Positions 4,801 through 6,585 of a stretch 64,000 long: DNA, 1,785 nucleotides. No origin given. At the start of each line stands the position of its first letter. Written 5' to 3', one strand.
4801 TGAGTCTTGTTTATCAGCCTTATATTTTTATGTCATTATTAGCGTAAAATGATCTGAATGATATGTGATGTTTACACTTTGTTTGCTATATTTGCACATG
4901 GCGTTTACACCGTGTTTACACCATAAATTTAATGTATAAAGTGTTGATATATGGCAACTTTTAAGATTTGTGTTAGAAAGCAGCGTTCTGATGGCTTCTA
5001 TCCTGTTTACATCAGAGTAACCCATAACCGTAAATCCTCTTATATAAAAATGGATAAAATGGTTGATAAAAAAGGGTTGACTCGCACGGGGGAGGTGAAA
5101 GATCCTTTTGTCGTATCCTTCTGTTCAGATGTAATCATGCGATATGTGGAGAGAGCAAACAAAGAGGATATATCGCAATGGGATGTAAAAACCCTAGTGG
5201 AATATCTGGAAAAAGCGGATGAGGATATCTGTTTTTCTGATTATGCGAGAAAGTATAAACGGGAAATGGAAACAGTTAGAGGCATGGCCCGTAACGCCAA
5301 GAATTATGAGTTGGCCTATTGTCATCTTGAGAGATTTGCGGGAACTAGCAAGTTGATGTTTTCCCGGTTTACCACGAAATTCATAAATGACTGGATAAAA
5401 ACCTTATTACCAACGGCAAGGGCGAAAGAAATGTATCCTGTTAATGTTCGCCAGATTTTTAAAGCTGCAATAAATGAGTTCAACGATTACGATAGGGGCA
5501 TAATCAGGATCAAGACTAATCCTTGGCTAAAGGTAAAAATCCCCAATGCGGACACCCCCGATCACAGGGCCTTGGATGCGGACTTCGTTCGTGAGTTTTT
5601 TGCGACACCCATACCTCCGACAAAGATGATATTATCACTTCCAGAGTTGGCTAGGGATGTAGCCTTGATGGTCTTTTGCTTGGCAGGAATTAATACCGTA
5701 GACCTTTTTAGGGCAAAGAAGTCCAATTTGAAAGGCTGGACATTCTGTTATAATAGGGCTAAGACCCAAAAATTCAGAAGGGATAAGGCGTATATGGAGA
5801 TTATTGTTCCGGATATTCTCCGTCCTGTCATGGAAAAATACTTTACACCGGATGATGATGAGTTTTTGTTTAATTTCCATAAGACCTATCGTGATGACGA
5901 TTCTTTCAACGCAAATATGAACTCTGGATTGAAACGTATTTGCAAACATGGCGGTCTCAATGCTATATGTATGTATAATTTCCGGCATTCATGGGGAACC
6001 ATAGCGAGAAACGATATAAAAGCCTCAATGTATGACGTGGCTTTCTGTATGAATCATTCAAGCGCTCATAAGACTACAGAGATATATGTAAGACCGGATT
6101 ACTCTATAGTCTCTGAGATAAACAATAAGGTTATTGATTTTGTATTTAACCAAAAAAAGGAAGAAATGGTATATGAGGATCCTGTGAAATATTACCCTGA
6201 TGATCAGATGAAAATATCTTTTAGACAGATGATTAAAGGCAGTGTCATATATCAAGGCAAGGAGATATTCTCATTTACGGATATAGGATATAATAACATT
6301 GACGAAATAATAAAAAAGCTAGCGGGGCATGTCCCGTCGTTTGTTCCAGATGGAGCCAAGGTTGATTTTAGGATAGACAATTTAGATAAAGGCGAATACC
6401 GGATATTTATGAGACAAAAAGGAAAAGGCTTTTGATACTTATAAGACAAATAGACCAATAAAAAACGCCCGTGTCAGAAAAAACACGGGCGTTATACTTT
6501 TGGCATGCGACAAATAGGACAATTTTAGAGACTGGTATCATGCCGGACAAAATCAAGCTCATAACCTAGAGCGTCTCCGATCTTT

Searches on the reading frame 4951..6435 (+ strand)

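Call 40: search_protein_families(library=pfam, proteins=[window:4951-6435:+], max_evalue=0.01)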
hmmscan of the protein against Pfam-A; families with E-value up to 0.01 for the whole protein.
window:4951-6435:+ (494 aa): 2 families
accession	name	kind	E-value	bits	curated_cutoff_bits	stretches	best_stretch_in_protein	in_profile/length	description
PF13102.12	Phage_int_SAM_5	-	3.5e-05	24.5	22.3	1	95-175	2-84/98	Phage integrase SAM-like domain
PF17293.8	Arm-DNA-bind_5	-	0.00059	20.8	22.6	1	9-41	6-38/87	Arm DNA-binding domain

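Call 41: search_protein_families(library=phrogs, proteins=[window:4951-6435:+], max_evalue=0.01)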
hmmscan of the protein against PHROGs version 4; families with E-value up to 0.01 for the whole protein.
window:4951-6435:+ (494 aa): 2 families
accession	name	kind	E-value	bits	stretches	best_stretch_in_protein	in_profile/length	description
phrog_1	-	integration and excision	1.3e-17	65.3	1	81-406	157-459/611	integrase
phrog_216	-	integration and excision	5.2e-09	36.6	1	279-389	120-231/301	integrase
